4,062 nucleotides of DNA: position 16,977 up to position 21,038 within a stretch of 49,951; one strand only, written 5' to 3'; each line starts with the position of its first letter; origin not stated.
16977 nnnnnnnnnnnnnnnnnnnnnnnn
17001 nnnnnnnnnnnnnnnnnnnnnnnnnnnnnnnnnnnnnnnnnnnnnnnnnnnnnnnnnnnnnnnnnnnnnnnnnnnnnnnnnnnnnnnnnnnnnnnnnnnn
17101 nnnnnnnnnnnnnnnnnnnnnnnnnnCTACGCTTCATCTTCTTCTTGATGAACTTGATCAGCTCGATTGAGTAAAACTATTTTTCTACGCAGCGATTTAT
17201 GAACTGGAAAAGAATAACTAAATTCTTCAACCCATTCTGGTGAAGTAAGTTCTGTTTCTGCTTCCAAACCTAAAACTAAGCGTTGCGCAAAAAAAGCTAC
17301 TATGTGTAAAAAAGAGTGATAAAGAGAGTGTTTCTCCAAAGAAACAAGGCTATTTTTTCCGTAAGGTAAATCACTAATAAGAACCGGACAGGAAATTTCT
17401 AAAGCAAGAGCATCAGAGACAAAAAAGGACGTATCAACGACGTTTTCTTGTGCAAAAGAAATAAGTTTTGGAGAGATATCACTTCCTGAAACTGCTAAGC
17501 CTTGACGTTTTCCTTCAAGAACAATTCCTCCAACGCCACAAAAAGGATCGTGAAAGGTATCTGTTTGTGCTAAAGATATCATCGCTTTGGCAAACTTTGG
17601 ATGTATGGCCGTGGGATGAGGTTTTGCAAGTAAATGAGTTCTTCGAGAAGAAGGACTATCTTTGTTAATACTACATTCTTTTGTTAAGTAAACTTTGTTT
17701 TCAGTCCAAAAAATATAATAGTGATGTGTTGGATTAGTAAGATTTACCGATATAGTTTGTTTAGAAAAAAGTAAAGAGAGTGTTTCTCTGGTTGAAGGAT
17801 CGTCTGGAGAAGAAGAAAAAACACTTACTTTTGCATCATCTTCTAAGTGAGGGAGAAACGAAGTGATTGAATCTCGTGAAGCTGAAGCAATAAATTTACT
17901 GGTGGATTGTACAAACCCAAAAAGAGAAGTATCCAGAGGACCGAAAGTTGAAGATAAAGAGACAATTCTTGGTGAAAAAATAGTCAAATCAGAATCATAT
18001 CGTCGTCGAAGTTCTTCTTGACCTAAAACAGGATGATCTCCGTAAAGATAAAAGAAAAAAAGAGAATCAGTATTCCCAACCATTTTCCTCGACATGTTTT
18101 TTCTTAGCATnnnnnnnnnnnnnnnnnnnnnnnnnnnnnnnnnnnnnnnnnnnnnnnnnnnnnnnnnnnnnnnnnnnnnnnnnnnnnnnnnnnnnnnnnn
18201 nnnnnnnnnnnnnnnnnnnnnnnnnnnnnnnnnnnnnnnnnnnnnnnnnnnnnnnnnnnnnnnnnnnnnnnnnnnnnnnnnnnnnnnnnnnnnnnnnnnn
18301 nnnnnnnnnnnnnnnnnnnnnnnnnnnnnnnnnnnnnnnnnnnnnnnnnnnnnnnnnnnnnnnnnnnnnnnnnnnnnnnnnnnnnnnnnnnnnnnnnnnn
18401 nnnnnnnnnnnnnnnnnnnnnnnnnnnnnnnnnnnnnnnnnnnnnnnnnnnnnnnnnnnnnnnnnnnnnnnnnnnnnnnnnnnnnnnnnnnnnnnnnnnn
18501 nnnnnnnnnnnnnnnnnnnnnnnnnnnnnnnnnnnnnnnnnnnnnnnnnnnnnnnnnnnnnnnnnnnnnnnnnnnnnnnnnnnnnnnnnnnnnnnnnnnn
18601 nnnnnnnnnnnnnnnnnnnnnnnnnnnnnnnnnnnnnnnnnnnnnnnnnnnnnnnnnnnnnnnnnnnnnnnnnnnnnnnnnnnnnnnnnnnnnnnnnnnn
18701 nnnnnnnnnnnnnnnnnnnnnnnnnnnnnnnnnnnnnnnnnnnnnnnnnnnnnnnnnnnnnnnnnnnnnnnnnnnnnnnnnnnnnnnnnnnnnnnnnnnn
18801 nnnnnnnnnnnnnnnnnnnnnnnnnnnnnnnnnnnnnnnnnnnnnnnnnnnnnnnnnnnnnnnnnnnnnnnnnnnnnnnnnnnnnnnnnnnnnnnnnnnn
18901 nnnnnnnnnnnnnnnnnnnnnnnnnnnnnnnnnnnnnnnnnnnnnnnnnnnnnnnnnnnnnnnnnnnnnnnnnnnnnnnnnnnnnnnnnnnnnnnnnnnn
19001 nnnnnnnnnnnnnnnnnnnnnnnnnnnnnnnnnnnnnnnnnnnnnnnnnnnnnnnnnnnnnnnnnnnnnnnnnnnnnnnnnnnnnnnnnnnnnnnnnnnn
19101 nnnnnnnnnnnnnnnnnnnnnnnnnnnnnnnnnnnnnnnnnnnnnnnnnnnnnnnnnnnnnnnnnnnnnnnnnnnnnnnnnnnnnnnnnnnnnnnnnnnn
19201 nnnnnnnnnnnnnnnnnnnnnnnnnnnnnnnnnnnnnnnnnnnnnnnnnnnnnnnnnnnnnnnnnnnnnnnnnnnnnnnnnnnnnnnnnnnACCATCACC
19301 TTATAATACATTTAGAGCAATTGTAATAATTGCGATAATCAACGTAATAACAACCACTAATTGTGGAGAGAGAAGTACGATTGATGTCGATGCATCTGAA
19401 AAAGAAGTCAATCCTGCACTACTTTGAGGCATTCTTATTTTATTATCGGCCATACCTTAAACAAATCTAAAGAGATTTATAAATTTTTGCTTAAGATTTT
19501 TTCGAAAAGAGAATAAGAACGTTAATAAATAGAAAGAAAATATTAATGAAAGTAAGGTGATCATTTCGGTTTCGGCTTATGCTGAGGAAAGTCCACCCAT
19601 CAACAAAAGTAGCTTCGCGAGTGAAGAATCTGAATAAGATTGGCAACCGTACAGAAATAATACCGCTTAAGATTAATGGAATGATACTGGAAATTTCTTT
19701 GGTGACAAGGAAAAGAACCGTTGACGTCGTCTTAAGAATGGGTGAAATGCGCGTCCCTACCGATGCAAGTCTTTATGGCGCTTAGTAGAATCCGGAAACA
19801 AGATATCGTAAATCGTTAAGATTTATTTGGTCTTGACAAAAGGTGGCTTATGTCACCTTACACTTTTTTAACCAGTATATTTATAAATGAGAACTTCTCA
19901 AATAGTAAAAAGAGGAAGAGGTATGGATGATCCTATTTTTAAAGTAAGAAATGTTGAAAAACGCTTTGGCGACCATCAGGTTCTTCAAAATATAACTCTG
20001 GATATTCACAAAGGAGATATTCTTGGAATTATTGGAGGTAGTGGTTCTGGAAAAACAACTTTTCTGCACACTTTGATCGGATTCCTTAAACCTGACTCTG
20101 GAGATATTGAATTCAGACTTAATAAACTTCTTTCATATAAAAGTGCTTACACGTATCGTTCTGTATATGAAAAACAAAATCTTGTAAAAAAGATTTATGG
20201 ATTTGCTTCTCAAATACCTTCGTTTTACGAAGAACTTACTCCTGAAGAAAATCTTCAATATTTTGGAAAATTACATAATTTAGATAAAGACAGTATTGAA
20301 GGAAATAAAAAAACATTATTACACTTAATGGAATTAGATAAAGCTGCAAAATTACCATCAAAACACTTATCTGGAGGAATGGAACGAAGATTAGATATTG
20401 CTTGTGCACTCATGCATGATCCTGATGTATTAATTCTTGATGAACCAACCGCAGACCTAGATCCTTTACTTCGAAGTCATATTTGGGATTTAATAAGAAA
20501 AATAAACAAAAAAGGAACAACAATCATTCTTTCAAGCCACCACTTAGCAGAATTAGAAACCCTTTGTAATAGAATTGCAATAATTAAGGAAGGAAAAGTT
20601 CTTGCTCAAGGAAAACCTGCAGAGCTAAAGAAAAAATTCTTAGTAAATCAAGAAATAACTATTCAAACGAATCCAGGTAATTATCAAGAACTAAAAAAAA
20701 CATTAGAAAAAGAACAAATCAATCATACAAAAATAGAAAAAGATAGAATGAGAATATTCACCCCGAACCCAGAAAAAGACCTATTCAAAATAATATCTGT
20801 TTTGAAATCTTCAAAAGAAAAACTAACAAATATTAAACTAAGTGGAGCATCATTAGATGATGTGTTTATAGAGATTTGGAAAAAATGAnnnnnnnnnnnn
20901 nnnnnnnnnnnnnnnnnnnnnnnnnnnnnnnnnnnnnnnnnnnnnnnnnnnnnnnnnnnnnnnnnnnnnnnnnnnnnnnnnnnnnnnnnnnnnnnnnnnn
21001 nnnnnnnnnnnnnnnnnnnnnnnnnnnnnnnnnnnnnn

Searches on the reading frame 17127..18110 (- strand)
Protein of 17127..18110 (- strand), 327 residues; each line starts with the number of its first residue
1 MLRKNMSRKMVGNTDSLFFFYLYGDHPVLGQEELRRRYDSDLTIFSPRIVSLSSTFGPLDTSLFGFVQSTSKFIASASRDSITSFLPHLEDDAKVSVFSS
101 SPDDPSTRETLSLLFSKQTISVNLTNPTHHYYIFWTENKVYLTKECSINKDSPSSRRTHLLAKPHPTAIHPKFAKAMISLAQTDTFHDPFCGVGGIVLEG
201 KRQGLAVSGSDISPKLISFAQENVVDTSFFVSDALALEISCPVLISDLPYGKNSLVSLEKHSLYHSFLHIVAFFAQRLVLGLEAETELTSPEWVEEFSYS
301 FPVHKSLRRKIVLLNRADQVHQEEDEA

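Call 11: search_protein_families(library=pfam, proteins=[window:17127-18110:-], max_evalue=0.01)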
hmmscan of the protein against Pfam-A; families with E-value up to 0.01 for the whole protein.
window:17127-18110:- (327 aa): 3 families
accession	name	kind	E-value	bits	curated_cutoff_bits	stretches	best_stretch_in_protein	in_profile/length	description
PF01170.24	UPF0020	-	9.2e-11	42.2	22.3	1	165-276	8-158/197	RMKL-like, methyltransferase domain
PF02086.21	MethyltransfD12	-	8.7e-05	22.8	22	1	179-236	17-75/253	D12 class N6 adenine-specific DNA methyltransferase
PF13649.12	Methyltransf_25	-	0.008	17.3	27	0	191-238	6-59/97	Methyltransferase domain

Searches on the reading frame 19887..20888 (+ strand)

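Call 11: search_protein_families(library=pfam, proteins=[window:19887-20888:+], max_evalue=0.01)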
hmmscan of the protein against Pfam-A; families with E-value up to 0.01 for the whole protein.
window:19887-20888:+ (333 aa): 10 families
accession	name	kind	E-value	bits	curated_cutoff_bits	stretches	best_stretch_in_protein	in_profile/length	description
PF00005.33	ABC_tran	-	7e-28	98.4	25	1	33-189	1-137/137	ABC transporter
PF13304.12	AAA_21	-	2.4e-12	48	27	1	104-223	176-303/304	AAA domain, putative AbiEii toxin, Type IV TA system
PF13732.12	DrrA1-3_C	-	2.6e-05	25.3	27.4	1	242-329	1-79/81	ATP-binding protein DrrA1-3-like, C-terminal domain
PF13555.12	AAA_29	-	0.002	18.2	27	1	36-73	15-51/61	P-loop containing region of AAA domain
PF02463.25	SMC_N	-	0.0044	16.9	40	0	39-223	21-202/220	RecF/RecN/SMC N terminal domain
PF03205.20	MobB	-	0.0054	17.1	26.6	1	45-68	1-24/133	Molybdopterin guanine dinucleotide synthesis protein B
PF01580.24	FtsK_SpoIIIE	-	0.0064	16.4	24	0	35-64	30-60/221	FtsK/SpoIIIE family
PF19975.5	DO-GTPase1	-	0.0068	16.1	27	0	48-76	2-30/271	Double-GTPase 1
PF13245.12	AAA_19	-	0.0091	16.6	25.1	0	42-72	10-40/134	AAA domain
PF00485.24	PRK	-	0.0095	16.2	22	0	45-105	1-62/196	Phosphoribulokinase / Uridine kinase family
